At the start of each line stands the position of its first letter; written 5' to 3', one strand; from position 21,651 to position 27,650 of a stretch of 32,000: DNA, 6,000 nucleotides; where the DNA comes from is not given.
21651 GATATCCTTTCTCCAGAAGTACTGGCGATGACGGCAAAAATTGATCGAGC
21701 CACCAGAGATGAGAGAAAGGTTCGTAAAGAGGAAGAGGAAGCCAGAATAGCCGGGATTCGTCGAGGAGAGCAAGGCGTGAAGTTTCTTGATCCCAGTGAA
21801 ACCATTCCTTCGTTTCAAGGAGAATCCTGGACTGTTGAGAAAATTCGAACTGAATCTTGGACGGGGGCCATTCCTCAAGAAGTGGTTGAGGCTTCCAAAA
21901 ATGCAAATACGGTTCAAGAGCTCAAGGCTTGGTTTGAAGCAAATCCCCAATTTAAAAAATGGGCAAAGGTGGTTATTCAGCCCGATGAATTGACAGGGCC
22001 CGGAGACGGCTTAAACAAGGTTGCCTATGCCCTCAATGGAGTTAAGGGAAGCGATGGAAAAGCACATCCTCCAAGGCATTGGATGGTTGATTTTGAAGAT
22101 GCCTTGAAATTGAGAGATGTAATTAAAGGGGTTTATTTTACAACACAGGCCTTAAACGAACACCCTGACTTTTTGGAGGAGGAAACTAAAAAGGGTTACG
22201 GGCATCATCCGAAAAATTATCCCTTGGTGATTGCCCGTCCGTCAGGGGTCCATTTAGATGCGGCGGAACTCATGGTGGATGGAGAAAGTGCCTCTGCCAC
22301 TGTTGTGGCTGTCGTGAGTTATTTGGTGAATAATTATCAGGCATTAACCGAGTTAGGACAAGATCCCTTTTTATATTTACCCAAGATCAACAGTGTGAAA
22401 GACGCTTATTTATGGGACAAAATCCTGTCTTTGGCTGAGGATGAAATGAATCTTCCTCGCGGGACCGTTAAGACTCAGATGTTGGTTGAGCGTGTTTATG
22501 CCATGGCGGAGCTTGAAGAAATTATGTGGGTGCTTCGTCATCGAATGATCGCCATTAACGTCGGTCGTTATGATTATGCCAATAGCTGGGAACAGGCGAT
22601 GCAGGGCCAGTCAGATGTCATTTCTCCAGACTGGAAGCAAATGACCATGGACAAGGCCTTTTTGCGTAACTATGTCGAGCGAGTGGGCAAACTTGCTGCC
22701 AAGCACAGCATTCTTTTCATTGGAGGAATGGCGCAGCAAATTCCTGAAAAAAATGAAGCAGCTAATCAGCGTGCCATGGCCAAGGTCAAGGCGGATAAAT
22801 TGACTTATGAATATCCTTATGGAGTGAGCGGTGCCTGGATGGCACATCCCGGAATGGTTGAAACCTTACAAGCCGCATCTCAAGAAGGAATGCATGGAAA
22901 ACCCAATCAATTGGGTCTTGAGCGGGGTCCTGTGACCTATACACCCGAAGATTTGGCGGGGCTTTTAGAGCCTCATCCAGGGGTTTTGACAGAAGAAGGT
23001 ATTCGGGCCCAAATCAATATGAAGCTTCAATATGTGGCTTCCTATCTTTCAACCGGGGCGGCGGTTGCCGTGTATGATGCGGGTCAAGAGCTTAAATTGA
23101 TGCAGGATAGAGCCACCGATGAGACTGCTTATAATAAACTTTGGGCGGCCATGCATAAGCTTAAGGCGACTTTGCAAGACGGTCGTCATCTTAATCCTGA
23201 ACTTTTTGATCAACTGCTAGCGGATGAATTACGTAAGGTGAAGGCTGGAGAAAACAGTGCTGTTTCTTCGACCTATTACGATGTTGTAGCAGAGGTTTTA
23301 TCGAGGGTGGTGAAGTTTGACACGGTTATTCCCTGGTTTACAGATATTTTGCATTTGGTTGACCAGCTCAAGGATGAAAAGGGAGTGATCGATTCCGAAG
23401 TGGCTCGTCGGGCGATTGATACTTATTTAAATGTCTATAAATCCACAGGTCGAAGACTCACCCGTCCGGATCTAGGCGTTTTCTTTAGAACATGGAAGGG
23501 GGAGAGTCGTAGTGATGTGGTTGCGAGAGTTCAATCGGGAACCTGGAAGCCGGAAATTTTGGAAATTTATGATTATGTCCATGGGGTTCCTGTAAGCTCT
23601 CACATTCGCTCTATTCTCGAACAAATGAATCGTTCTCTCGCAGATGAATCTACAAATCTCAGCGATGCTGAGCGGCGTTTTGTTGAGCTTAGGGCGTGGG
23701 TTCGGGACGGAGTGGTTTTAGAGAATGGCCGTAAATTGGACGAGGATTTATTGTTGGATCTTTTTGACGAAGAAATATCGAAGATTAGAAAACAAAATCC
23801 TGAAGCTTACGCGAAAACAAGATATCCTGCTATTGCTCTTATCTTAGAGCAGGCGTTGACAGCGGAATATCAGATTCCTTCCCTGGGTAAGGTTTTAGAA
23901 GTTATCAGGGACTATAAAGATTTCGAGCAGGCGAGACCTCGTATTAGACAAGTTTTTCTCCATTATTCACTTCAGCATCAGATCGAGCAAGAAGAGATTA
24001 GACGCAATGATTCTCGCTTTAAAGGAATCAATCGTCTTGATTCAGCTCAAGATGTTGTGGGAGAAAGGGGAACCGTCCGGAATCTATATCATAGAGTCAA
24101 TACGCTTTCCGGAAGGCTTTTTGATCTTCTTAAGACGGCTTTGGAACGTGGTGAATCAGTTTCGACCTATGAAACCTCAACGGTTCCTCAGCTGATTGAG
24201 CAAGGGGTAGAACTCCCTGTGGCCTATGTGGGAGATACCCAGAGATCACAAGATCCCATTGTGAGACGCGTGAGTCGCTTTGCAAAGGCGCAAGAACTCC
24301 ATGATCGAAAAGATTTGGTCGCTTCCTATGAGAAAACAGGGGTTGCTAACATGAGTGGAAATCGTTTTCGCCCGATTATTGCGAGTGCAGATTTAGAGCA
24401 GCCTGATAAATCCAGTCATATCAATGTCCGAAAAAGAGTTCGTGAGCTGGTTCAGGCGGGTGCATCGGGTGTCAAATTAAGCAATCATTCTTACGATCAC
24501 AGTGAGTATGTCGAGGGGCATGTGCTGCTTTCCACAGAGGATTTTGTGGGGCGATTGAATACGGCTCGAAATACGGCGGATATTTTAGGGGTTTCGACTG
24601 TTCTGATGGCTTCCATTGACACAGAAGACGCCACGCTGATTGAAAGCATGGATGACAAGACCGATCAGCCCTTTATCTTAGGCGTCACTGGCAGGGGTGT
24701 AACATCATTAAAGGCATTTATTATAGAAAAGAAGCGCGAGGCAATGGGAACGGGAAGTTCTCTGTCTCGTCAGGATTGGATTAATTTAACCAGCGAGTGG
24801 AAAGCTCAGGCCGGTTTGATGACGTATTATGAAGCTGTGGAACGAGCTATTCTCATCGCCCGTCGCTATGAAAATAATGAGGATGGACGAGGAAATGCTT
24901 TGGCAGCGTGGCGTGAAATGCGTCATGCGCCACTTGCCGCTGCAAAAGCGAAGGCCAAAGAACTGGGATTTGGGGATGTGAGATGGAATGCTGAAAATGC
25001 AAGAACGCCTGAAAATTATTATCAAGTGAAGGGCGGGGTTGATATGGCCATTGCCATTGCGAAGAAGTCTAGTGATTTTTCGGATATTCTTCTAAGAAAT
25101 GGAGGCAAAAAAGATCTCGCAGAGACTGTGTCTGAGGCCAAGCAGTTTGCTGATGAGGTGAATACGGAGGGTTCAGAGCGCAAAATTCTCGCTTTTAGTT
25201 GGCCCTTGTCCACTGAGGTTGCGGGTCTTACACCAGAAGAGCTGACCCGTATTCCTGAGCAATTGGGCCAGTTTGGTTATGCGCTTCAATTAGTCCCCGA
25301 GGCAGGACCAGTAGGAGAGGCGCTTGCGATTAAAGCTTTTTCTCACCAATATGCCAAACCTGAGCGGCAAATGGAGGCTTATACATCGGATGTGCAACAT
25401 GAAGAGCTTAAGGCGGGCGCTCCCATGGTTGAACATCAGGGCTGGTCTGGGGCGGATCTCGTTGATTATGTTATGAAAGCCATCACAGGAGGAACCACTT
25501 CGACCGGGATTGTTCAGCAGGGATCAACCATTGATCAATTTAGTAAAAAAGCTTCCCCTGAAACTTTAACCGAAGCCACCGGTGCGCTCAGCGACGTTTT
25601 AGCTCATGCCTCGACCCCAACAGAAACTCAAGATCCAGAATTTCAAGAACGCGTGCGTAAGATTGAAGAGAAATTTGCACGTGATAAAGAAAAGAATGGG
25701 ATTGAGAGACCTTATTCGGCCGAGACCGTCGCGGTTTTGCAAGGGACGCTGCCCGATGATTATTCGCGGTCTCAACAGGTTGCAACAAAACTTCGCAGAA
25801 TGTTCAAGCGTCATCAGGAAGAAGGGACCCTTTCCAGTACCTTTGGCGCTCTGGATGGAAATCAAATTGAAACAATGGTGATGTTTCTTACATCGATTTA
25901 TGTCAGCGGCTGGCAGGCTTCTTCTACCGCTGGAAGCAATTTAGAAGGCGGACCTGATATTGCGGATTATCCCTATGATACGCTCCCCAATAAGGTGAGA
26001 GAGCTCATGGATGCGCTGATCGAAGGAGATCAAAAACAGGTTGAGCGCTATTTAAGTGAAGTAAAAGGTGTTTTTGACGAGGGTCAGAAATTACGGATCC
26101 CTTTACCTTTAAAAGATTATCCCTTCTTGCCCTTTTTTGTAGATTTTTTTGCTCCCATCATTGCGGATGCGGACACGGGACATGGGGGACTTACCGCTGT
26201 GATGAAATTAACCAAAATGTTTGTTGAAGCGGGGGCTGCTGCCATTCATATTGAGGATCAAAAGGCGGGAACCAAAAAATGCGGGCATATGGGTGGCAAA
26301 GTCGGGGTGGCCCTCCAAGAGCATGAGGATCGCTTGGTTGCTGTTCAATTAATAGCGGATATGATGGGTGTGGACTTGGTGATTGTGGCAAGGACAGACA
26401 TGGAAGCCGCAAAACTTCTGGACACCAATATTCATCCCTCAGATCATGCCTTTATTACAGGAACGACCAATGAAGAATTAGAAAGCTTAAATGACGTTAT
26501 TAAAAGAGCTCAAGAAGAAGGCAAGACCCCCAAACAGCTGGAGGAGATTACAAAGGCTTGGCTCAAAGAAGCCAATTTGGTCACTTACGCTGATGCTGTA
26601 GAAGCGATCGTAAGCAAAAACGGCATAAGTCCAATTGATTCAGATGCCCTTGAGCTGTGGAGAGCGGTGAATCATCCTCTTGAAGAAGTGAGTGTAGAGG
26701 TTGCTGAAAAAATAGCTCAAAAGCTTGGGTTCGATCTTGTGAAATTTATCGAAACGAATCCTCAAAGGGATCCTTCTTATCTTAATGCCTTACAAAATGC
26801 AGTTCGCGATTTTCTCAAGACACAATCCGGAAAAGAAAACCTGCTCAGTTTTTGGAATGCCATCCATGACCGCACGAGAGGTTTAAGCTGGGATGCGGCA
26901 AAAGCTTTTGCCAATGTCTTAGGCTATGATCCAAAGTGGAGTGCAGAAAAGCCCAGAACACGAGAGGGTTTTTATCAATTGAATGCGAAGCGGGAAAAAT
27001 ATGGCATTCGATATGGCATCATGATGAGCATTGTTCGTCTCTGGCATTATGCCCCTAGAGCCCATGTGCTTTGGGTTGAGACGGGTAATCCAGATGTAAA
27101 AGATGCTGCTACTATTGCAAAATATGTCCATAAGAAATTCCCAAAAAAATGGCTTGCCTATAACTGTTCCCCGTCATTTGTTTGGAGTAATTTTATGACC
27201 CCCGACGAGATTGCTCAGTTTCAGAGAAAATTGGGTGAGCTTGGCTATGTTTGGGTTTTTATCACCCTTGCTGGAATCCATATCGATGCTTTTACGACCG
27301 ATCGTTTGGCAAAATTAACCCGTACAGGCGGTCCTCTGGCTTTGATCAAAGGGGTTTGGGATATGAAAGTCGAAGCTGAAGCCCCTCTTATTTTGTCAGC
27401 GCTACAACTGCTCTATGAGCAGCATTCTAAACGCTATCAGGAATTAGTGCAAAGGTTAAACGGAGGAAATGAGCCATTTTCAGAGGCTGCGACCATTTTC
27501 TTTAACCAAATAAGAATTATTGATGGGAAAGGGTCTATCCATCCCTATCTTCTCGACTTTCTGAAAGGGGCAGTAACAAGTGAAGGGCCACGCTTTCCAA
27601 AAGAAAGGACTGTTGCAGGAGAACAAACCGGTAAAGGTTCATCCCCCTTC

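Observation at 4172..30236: Two paralogous giant membrane proteins with a shared head and tail and different enzyme cargo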

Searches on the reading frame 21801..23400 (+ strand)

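Call 71: search_solved_structures(query=window:21801-23400:+, max_evalue=1e-20, show_alignments=1)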
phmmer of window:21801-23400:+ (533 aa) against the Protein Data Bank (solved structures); distinct sequences matched with E-value up to 1e-20: 2.
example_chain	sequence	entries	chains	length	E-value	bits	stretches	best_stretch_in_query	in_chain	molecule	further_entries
3cuz_A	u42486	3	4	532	9.5e-66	225.5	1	93-514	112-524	Malate synthase A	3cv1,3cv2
3cux_A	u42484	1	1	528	3.6e-63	217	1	29-514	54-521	Malate synthase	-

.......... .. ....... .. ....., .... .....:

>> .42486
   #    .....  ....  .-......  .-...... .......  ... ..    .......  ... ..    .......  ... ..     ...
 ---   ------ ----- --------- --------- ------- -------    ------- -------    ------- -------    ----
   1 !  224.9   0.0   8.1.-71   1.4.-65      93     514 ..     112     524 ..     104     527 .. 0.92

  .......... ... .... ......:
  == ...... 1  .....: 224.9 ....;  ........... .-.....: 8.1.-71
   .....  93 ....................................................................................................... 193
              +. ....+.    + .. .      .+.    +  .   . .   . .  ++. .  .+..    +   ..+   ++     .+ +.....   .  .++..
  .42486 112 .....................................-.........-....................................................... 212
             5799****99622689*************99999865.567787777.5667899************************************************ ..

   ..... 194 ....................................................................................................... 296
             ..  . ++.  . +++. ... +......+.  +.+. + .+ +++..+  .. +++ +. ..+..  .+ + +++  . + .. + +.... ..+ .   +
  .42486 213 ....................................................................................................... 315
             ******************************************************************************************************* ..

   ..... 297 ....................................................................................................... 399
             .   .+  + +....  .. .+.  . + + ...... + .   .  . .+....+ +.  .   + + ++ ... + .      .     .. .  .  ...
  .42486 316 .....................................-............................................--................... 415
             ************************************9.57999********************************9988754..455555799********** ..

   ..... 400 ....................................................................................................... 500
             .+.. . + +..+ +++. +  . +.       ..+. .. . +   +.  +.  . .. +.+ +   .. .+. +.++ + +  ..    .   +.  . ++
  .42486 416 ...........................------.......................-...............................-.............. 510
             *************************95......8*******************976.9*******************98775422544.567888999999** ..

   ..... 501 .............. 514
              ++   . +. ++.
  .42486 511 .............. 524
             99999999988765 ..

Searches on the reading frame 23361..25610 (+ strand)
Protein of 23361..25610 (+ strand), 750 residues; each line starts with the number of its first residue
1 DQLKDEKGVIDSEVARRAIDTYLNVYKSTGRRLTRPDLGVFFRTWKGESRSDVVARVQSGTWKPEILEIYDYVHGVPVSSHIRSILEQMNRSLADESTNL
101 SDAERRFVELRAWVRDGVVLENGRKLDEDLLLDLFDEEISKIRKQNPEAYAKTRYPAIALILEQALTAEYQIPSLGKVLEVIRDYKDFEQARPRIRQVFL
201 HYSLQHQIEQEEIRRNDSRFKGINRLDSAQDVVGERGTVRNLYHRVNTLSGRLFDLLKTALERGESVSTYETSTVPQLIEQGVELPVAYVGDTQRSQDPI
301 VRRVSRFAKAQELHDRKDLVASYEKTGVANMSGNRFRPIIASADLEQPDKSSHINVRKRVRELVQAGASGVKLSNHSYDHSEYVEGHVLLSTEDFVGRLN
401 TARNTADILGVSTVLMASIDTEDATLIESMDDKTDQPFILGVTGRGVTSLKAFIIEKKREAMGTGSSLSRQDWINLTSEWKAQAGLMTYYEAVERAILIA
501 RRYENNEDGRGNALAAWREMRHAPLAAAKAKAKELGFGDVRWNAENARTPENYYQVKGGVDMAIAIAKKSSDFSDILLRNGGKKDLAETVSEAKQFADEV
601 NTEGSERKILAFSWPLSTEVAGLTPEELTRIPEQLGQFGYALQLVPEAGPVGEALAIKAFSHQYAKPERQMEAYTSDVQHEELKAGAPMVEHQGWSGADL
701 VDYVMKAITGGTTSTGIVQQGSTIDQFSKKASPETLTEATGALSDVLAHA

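Call 42: search_protein_families(library=pfam, proteins=[window:23361-25610:+], max_evalue=0.1)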
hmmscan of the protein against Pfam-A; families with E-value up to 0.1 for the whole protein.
window:23361-25610:+ (750 aa): 3 families
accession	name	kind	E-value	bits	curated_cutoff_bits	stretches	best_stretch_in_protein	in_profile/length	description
PF00463.27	ICL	-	8.5e-63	213.1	26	1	216-727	10-526/526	Isocitrate lyase family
PF13714.12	PEP_mutase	-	9.9e-05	22.5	31.5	1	338-421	71-147/240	Phosphoenolpyruvate phosphomutase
PF20659.2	MS_C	-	0.00018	22.4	23.1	1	109-169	46-104/118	Malate synthase, C-terminal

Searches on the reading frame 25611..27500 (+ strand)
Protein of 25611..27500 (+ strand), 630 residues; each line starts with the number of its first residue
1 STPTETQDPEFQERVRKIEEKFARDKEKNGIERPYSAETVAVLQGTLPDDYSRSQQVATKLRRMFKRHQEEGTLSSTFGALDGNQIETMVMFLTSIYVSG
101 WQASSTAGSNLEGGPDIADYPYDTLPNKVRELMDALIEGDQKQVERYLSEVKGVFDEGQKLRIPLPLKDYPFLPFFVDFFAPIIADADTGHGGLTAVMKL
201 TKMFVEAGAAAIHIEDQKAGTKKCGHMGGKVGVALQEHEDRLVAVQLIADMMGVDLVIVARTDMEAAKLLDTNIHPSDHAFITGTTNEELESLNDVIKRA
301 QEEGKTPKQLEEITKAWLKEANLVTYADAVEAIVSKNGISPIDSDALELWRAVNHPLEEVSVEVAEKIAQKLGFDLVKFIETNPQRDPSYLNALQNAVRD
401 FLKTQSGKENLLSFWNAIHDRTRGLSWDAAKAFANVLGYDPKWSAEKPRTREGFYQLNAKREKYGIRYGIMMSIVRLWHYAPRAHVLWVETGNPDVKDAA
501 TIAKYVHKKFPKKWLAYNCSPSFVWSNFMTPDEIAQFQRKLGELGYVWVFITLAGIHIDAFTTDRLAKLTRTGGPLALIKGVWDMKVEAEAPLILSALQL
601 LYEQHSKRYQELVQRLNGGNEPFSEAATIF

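Call 42: search_protein_families(library=pfam, proteins=[window:25611-27500:+], max_evalue=0.1)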
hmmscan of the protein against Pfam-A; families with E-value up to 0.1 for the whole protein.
window:25611-27500:+ (630 aa): 5 families
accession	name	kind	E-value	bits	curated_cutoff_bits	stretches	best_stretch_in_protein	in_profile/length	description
PF00463.27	ICL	-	2.5e-141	472.2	26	2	24-374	10-342/526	Isocitrate lyase family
PF13714.12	PEP_mutase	-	1.1e-10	41.9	31.5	1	181-265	70-148/240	Phosphoenolpyruvate phosphomutase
PF04286.17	DUF445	-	0.016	15.6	33.8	0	287-377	209-293/368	Protein of unknown function (DUF445)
PF04228.19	Zn_peptidase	-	0.072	13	23.2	0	213-331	11-124/290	Putative neutral zinc metallopeptidase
PF01544.23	CorA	-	0.097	12.4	27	0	261-321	60-119/292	CorA-like Mg2+ transporter protein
